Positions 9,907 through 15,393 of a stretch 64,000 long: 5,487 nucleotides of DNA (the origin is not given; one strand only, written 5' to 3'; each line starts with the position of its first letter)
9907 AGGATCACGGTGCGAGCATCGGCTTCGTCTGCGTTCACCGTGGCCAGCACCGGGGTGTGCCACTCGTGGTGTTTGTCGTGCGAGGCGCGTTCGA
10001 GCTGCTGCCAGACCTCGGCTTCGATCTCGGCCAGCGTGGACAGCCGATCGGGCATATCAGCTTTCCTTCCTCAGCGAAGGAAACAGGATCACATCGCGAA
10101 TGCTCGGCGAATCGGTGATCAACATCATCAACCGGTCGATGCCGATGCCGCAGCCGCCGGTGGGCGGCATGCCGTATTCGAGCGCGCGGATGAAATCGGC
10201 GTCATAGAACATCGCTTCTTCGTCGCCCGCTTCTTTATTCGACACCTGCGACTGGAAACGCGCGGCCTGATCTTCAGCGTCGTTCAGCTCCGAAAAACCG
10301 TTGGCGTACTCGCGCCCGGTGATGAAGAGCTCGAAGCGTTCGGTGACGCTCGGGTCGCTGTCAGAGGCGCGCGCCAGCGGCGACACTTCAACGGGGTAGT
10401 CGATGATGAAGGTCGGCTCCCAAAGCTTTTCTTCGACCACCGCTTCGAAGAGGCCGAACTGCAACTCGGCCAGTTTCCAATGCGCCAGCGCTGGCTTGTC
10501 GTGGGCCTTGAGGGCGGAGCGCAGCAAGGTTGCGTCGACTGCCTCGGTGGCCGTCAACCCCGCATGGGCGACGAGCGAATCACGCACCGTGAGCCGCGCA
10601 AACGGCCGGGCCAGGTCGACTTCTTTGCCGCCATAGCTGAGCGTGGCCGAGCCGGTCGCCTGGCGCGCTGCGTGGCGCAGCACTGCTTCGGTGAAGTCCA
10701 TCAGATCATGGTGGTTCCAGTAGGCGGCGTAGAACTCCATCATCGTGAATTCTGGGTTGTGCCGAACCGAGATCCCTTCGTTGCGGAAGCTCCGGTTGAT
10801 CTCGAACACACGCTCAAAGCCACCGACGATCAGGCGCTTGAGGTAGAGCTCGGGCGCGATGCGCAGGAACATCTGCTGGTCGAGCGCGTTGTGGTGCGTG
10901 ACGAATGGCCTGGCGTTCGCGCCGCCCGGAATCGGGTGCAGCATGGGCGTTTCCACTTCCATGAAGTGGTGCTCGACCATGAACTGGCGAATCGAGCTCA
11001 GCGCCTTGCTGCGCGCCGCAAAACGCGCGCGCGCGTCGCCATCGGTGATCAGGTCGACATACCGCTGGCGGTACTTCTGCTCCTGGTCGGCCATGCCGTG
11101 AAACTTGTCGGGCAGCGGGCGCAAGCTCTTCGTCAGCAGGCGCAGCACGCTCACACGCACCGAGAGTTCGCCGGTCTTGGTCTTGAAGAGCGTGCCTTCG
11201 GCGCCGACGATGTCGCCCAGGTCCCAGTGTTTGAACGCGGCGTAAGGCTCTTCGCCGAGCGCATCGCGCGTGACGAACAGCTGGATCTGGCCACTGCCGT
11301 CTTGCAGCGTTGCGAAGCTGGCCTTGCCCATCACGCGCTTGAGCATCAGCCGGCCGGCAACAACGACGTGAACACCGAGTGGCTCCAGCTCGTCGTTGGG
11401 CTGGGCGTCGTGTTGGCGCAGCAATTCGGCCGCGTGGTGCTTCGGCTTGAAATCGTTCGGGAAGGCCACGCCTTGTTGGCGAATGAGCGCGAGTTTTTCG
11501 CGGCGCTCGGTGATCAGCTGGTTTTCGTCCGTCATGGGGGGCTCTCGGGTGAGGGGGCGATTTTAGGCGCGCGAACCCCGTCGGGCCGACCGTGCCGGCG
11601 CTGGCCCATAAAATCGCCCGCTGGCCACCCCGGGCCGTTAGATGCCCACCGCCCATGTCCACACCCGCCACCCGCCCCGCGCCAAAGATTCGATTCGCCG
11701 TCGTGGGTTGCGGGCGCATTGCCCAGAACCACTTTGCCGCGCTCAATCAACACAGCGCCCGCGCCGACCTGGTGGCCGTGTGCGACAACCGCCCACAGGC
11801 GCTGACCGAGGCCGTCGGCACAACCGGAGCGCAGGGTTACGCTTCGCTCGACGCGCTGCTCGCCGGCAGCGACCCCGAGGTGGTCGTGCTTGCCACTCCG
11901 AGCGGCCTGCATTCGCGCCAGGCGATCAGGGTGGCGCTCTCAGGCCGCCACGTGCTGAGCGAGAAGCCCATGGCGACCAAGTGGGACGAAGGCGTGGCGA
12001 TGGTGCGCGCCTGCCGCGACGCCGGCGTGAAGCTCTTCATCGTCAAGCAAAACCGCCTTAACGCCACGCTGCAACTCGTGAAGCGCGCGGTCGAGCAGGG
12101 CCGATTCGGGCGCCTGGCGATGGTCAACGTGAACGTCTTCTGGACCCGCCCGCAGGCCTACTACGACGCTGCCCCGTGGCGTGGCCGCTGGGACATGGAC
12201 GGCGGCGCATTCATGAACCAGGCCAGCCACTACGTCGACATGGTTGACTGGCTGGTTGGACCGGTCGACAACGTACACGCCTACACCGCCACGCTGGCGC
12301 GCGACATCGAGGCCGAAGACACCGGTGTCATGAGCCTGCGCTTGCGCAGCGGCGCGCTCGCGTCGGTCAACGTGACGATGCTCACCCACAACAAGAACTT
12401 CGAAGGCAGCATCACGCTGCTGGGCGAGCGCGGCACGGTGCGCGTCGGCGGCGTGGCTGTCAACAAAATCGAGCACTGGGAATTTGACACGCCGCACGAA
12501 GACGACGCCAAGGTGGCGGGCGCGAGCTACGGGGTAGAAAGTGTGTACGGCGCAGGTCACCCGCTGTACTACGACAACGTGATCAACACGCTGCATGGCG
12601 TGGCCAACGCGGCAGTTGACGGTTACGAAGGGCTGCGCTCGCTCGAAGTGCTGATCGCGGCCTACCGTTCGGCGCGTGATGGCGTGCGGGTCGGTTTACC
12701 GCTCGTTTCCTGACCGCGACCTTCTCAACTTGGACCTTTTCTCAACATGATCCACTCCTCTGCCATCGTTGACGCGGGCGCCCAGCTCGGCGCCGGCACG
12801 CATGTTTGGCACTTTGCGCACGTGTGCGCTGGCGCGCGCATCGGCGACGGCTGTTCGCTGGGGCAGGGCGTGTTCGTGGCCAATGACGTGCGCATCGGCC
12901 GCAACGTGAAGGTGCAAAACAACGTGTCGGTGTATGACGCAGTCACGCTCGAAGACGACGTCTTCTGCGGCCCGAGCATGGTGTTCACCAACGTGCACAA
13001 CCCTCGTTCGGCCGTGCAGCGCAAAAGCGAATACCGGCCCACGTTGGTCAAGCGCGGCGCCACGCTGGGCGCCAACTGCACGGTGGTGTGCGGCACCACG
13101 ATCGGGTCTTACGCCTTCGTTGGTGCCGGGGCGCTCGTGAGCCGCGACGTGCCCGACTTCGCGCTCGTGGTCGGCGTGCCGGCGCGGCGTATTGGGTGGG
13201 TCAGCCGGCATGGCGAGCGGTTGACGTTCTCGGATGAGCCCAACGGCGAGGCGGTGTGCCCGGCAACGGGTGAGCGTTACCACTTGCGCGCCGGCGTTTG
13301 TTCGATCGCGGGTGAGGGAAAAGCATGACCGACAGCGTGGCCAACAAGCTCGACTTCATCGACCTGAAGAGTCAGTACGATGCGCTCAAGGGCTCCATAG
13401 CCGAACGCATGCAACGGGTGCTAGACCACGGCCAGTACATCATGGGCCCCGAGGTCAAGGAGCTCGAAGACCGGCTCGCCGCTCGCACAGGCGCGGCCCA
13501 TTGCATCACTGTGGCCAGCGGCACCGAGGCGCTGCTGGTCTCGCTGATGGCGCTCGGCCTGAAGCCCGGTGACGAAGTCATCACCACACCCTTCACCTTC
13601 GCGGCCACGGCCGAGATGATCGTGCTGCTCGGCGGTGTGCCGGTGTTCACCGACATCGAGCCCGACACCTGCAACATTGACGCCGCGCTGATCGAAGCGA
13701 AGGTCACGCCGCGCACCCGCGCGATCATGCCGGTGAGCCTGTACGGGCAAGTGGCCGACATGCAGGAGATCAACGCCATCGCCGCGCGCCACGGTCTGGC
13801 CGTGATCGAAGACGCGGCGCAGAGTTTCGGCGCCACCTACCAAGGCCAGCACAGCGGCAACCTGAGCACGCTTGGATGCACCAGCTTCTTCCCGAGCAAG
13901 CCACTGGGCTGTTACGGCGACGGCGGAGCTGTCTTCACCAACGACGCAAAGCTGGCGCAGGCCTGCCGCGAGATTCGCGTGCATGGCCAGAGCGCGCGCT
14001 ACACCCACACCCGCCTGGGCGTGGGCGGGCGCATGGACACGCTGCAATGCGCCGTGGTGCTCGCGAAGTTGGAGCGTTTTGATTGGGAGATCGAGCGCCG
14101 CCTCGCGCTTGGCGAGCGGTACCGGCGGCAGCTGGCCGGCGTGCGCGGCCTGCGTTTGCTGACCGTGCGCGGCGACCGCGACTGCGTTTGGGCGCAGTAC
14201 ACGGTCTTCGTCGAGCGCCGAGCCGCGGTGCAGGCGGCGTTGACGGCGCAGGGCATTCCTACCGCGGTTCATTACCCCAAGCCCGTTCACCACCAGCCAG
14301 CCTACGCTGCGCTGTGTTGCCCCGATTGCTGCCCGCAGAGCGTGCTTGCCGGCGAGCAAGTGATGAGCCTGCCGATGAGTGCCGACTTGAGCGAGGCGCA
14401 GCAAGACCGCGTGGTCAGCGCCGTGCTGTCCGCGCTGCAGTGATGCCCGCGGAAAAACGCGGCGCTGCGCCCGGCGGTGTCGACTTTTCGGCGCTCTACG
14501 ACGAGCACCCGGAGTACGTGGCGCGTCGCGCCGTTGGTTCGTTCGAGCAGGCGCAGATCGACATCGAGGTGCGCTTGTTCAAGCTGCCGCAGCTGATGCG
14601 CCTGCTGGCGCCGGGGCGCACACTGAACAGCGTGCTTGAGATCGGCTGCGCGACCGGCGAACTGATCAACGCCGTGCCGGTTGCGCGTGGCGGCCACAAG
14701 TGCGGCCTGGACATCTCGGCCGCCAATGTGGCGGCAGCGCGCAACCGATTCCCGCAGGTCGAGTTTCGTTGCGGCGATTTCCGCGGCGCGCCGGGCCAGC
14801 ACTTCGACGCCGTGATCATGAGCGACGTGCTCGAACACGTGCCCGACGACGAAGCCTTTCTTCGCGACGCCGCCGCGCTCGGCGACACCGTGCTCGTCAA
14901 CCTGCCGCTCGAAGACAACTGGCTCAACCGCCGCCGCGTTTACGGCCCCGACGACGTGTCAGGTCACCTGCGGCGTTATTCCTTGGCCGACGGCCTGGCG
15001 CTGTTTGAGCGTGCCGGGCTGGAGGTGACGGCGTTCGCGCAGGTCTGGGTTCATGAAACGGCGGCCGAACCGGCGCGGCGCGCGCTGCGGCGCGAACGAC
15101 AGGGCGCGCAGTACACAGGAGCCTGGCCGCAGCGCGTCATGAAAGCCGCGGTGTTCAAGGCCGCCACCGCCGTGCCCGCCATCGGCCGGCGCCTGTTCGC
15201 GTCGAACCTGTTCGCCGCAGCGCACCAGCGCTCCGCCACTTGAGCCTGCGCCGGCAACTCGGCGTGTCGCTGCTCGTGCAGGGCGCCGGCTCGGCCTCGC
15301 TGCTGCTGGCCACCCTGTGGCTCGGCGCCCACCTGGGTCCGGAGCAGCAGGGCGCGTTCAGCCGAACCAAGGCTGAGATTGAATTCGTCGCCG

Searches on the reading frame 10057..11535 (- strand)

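Call 55: search_protein_families(library=pfam, proteins=[window:10057-11535:-], max_evalue=0.001)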
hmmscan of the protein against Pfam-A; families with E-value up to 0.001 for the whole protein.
window:10057-11535:- (492 aa): 2 families
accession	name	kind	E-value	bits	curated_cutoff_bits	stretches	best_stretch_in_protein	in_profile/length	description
PF00152.25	tRNA-synt_2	-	9.9e-93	311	25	1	151-488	2-307/308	tRNA synthetases class II (D, K and N)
PF01336.31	tRNA_anti-codon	-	1.5e-16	60.6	27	1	57-134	1-75/75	OB-fold nucleic acid binding domain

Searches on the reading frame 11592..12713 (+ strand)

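Call 55: search_protein_families(library=pfam, proteins=[window:11592-12713:+], max_evalue=0.001)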
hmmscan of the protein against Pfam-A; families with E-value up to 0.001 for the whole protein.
window:11592-12713:+ (373 aa): 4 families
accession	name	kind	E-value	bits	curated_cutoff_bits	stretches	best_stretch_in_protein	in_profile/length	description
PF02894.22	GFO_IDH_MocA_C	-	9.5e-38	130.6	22.9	1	164-368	1-217/218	Oxidoreductase family, C-terminal alpha/beta domain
PF22725.1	GFO_IDH_MocA_C3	-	3.3e-29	101.8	27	1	161-284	2-124/124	GFO/IDH/MocA C-terminal domain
PF01408.29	GFO_IDH_MocA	-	3.6e-27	95.9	24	1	33-149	1-117/120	Oxidoreductase family, NAD-binding Rossmann fold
PF03447.22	NAD_binding_3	-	2.4e-05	25.5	24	1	39-128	1-92/116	Homoserine dehydrogenase, NAD binding domain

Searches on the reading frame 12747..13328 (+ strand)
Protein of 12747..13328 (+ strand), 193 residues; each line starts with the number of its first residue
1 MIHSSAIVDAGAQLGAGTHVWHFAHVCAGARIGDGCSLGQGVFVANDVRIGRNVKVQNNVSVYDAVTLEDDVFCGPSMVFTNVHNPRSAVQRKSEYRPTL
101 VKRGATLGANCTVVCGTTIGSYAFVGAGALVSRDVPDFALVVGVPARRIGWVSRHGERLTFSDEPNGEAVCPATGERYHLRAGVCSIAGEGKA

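Call 55: search_protein_families(library=pfam, proteins=[window:12747-13328:+], max_evalue=0.001)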
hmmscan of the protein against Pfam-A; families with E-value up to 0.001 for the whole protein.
window:12747-13328:+ (193 aa): 3 families
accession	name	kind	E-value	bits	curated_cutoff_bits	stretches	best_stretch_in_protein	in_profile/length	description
PF00132.30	Hexapep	-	1.8e-19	69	27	2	11-45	1-35/36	Bacterial transferase hexapeptide (six repeats)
PF25084.1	LbH_EIF2B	-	9.7e-07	29.2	54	1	12-83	10-79/105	EIF2B subunit epsilon LbH domain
PF14602.12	Hexapep_2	-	2.7e-06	27.4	27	1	30-63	2-33/34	Hexapeptide repeat of succinyl-transferase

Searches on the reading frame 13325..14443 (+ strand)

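Call 8: search_protein_families(library=pfam, proteins=[window:13325-14443:+], max_evalue=0.001)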
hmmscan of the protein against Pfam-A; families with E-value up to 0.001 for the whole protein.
window:13325-14443:+ (372 aa): 5 families
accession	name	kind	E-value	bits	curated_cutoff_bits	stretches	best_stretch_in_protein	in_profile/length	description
PF01041.23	DegT_DnrJ_EryC1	-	1.8e-122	409.4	19.8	1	23-367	5-359/360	DegT/DnrJ/EryC1/StrS aminotransferase family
PF01212.27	Beta_elim_lyase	-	5.9e-11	42.7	27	1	30-223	20-229/288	Beta-eliminating lyase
PF01053.26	Cys_Met_Meta_PP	-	6.7e-09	35.2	27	1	40-168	50-178/381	Cys/Met metabolism PLP-dependent enzyme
PF00155.27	Aminotran_1_2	-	1.6e-08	34.6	19.7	1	44-217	44-244/361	Aminotransferase class I and II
PF00266.25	Aminotran_5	-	3.4e-05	23.4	21.5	1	60-170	64-182/371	Aminotransferase class-V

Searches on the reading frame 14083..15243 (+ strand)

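Call 8: search_protein_families(library=pfam, proteins=[window:14083-15243:+], max_evalue=0.001)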
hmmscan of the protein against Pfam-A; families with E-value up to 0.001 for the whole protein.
window:14083-15243:+ (386 aa): 7 families
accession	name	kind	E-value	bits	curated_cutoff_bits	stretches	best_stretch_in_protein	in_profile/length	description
PF13489.12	Methyltransf_23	-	1.3e-15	58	27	1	170-316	12-162/164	Methyltransferase domain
PF13649.12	Methyltransf_25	-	1.8e-12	48.2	27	1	184-264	1-90/97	Methyltransferase domain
PF08242.18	Methyltransf_12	-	4.9e-12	46.9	30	1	185-265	1-90/98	Methyltransferase domain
PF08241.18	Methyltransf_11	-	5.2e-12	46.7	21.2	1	185-264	1-84/95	Methyltransferase domain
PF13847.12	Methyltransf_31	-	2.7e-09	37.3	27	1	182-264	5-98/145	Methyltransferase domain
PF07021.18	MetW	-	3.3e-05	24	21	1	182-284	15-119/193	Methionine biosynthesis protein MetW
PF05401.17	NodS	-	0.00018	21.9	24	1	167-258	30-124/201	Nodulation protein S (NodS)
